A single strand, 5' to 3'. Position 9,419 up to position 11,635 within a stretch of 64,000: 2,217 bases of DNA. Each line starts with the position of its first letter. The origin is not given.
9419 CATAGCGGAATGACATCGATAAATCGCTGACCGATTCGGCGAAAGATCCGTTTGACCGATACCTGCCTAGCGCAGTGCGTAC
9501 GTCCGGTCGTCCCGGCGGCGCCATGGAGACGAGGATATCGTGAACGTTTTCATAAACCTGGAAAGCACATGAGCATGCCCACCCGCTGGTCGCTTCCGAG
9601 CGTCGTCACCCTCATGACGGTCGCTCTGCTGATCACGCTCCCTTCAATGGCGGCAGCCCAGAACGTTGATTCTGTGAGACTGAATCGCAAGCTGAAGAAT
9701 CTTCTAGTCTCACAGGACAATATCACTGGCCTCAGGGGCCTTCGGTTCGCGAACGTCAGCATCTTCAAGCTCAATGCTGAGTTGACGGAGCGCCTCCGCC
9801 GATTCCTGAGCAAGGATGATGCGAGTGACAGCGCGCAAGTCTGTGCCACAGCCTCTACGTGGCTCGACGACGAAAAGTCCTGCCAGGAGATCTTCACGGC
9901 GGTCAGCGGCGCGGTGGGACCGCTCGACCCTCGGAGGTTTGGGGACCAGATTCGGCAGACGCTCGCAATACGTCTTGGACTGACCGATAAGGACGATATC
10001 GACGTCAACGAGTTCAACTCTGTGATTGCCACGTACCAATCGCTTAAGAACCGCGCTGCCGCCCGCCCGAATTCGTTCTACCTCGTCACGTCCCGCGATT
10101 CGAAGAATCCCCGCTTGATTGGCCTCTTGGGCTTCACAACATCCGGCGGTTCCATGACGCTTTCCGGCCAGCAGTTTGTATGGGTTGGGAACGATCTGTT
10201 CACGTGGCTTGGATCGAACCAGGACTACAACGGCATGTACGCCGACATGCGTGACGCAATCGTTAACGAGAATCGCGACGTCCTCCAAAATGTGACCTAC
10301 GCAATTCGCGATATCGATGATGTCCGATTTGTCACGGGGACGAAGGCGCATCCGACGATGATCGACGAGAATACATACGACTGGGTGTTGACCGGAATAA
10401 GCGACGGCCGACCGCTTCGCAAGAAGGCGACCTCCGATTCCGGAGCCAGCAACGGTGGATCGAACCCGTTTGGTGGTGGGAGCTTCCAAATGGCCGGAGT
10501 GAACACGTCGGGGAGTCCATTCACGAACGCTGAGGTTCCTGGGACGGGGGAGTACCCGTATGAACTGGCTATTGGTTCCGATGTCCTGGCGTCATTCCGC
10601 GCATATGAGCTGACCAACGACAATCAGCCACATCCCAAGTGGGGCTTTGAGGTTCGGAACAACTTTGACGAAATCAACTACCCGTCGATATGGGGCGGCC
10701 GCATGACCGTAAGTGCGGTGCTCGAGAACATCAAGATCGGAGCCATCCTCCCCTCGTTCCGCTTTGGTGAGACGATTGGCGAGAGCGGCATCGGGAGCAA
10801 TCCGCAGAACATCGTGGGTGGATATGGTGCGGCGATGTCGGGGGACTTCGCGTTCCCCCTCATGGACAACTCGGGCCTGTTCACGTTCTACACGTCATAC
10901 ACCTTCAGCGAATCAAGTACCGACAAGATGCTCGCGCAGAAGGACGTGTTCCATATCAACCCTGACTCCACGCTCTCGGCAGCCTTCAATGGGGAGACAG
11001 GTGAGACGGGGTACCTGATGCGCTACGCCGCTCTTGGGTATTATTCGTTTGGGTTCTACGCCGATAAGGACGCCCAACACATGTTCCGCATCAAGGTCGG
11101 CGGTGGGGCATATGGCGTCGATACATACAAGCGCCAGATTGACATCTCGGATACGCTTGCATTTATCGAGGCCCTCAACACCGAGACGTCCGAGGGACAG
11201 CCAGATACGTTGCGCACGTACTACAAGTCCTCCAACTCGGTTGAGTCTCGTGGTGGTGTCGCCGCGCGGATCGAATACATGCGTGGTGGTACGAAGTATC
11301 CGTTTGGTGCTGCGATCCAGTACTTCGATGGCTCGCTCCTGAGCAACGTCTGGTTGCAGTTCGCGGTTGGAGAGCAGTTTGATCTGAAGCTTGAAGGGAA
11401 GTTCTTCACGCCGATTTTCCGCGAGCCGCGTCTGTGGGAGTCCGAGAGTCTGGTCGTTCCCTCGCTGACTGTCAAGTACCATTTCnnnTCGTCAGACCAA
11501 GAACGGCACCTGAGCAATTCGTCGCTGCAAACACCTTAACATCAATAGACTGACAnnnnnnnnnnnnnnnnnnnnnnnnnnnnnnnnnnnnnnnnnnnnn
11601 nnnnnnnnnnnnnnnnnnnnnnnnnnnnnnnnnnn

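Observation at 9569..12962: Tandem paralogous outer-membrane proteins with a shared C-terminal module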

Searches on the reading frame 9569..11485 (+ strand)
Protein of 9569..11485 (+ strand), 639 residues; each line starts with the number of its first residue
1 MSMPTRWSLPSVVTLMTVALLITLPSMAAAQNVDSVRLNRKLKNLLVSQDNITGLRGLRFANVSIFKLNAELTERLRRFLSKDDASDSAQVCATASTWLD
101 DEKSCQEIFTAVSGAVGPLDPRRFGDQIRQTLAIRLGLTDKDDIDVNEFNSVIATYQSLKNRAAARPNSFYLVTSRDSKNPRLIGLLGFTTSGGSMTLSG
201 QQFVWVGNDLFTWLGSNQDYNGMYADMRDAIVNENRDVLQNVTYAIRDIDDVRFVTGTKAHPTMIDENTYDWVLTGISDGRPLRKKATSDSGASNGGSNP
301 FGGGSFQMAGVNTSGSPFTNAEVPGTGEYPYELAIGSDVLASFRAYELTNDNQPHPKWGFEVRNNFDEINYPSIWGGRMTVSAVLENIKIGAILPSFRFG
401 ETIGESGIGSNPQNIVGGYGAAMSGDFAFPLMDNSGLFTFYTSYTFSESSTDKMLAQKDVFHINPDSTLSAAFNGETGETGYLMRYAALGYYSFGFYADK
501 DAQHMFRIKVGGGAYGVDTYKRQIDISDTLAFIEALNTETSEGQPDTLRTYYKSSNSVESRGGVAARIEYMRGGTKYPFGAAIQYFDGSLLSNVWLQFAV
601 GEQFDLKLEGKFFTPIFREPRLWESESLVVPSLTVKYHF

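Call 4: search_protein_families(library=pfam, proteins=[window:9569-11485:+], max_evalue=1)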
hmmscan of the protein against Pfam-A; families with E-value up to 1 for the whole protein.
window:9569-11485:+ (639 aa): 0 families

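Call 5: search_protein_families(library=ncbifam, proteins=[window:9569-11485:+], max_evalue=1)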
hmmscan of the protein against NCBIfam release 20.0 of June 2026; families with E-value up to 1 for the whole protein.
window:9569-11485:+ (639 aa): 0 families

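Call 8: find_homologous_proteins(query=window:9569-11485:+)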
Query window:9569-11485:+ (639 aa): 50 proteins with E <= 0.001 among 8000 candidates.
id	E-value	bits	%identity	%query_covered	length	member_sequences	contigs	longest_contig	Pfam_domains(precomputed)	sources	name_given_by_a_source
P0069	0.0e+0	1454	100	100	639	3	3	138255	-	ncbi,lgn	-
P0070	0.0e+0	1139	78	100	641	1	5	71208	-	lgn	-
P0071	1.9e-282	956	67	97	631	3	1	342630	-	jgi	-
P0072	8.0e-279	945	65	100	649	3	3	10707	-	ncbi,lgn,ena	-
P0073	1.2e-175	604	46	99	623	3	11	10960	-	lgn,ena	-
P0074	6.1e-161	555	46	95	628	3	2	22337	-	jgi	jgi:hypothetical protein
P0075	1.0e-157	545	45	95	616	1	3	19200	-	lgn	-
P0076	3.4e-148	513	42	100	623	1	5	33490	-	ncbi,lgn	-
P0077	5.4e-141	489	41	99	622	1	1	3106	-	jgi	jgi:hypothetical protein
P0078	5.5e-139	483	42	96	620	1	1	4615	-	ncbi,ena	-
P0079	4.4e-138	480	43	94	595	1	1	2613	-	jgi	jgi:hypothetical protein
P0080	1.7e-137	478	38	100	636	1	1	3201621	-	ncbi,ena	-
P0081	2.2e-134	467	41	100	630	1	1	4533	-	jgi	jgi:hypothetical protein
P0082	1.8e-133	464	40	98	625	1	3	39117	-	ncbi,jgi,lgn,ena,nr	ncbi:MAG TPA: hypothetical protein VNA88_13570 [Candidatus Kapabacteria bacterium]|nr:hypothetical p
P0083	2.0e-133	464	41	98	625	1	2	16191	-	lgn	-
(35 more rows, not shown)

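Call 19: search_solved_structures(query=A2, max_evalue=10)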
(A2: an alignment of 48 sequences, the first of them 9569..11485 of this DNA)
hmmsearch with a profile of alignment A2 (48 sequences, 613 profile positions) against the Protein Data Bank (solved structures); distinct sequences matched with E-value up to 10: 1.
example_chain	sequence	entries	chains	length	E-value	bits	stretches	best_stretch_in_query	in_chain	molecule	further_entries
3gdw_A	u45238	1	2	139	0.085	14.8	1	199-274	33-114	Sigma-54 interaction domain protein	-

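Call 23: predict_structure(alignment_id=A2)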
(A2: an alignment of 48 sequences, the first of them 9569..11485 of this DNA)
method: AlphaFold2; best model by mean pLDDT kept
length: 639 residues; sequences in the alignment: 48
mean_pLDDT: 82.1   pTM: 0.55
mean pLDDT of the five models: 82.1, 81.8, 80.0, 79.1, 78.9
residues with pLDDT >= 90: 272; 70-90: 250; 50-70: 68; < 50: 49
segments of 3 or more residues with pLDDT < 50: 1-8, 23-30, 248-253, 291-314
pLDDT, mean of each block of 10 residues (from residue 1): 43 58 48 73 74 54 86 88 87 89 88 88 90 91 91 91 89 89 91 79 88 75 87 90 66 48 84 92 86 43 39 68 93 94 94 92 87 73 93 86 81 87 85 70 91 84 85 84 94 90 94 94 84 76 63 81 95 94 95 95 94 92 88 94
secondary structure, 60 per line:
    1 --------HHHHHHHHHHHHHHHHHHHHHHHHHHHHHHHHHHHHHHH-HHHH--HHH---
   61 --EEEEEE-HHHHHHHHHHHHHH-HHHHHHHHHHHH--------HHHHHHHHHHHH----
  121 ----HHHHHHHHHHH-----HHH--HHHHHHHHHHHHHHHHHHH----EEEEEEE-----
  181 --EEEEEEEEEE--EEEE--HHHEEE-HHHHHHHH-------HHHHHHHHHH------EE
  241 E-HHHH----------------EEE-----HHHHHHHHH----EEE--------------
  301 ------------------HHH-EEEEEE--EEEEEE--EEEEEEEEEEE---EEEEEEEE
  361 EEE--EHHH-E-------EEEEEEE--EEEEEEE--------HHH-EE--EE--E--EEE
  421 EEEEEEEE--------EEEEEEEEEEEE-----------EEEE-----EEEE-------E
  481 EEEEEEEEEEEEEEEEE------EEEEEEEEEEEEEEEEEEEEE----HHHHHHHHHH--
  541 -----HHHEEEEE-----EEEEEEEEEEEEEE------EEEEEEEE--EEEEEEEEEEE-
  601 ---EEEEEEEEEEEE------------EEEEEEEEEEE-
elements in order: H9-47 H49-52 E63-68 H70-83 H85-96 H105-116 H125-135 H146-164 E169-175 E183-192 E195-198 E204-206 H208-215 H223-232 E239-241 H243-246 E263-265 H271-279 E284-286 E323-328 E331-336 E339-349 E353-363 E379-385 E388-394 E418-428 E437-448 E460-463 E469-472 E480-497 E504-524 H529-538 E549-553 E559-572 E579-586 E589-599 E604-615 E628-638

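Call 30: fold_search(model_id=the predicted structure, library=pdb)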
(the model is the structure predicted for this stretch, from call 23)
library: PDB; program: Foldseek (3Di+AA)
matches with E <= 10: 954; with E <= 0.001: 13
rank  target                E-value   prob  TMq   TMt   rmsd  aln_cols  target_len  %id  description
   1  5ldt_A                3.8e-05  0.92  0.14  0.19  21.0       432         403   11  Crystal Structures of MOMP from Campylobacter jejuni (released 2016-10-26)
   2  2por                  1.1e-04  0.97  0.15  0.26  15.1       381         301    9  STRUCTURE OF PORIN REFINED AT 1.8 ANGSTROMS RESOLUTION (released 1993-07-15)
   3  6ehb_A                1.2e-04  0.97  0.14  0.24  16.6       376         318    9  OmpU, an outer membrane protein, of Vibrio cholerae (released 2018-04-25)
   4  5ldv                  1.8e-04  0.90  0.14  0.20  22.6       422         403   11  Crystal Structures of MOMP from Campylobacter jejuni (released 2016-10-26)
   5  5mdo_A                2.4e-04  0.91  0.16  0.24  16.6       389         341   10  Crystal structure of in vitro folded Chitoporin VhChip from Vibrio harveyi (crystal form I) (released 2017-12-20)
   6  6ehd                  2.8e-04  0.77  0.14  0.22  17.7       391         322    7  OmpT (in-vitro folded), an outer membrane protein of Vibrio cholerae (released 2018-04-25)
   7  4aui_A                3.2e-04  0.72  0.13  0.21  20.7       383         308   10  STRUCTURE AND FUNCTION OF THE PORB PORIN FROM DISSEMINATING N. GONORRHOEAE (released 2012-10-10)
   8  5mdq_A                3.5e-04  0.89  0.16  0.24  16.9       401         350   10  Crystal structure of outer membrane expressed Chitoporin VhChip from Vibrio harveyi (released 2017-12-20)
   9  5onu_A                3.5e-04  0.87  0.14  0.23  16.5       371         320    7  Trimeric OmpU structure (released 2018-01-03)
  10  1e54_A                5.1e-04  0.75  0.14  0.22  19.9       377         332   10  Anion-selective porin from Comamonas acidovorans (released 2001-07-12)
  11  2fgq                  8.8e-04  0.72  0.14  0.23  16.1       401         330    8  High resolution X-ray structure of Omp32 in complex with malate (released 2006-01-31)
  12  3prn                  9.3e-04  0.66  0.13  0.22  19.9       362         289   10  E1M, A104W MUTANT OF RH. BLASTICA PORIN (released 1998-08-12)
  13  6ehe                  9.3e-04  0.63  0.11  0.20  21.1       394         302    8  OmpTdeltaL8 (loop L8 deletion mutant of OmpT), an outer membrane protein of Vibrio cholerae (released 2018-04-25)
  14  2prn                  1.0e-03  0.69  0.13  0.23  19.8       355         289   11  RHODOPSEUDOMONAS BLASTICA PORIN, TRIPLE MUTANT E1M, E99W, A116W (released 1999-01-13)
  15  7eqm_A                1.1e-03  0.66  0.15  0.23  18.5       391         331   10  Apo Truncated VhChiP (Delta 1-19) (released 2022-08-10)
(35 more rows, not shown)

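Call 77: search_protein_families(library=pfam, alignment_id=A2, max_evalue=10)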
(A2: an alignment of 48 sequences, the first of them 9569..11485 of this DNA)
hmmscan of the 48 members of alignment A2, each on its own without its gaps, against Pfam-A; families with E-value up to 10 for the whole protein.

A. member 1, window:9569-11485:+ (639 aa): 0 families

B. families by the number of members that match (of 48 scanned): 8 families
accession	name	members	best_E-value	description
PF03568.22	Peptidase_C50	2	0.2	Peptidase family C50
PF24228.1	CrAss_Ring_1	1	0.074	Phage tail ring protein 1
PF01389.23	OmpA_membrane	1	0.091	OmpA-like transmembrane domain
PF24615.2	Spectrin_Anc-1_2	1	0.12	Nuclear anchorage protein 1, spectrin repeat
PF23936.1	HB_ELP1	1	0.2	ELP1 three-helix bundle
PF06187.17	DUF993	1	0.21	Protein of unknown function (DUF993)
PF02438.21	Adeno_100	1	0.25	Late 100kD protein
PF00516.24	GP120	1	0.26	Envelope glycoprotein GP120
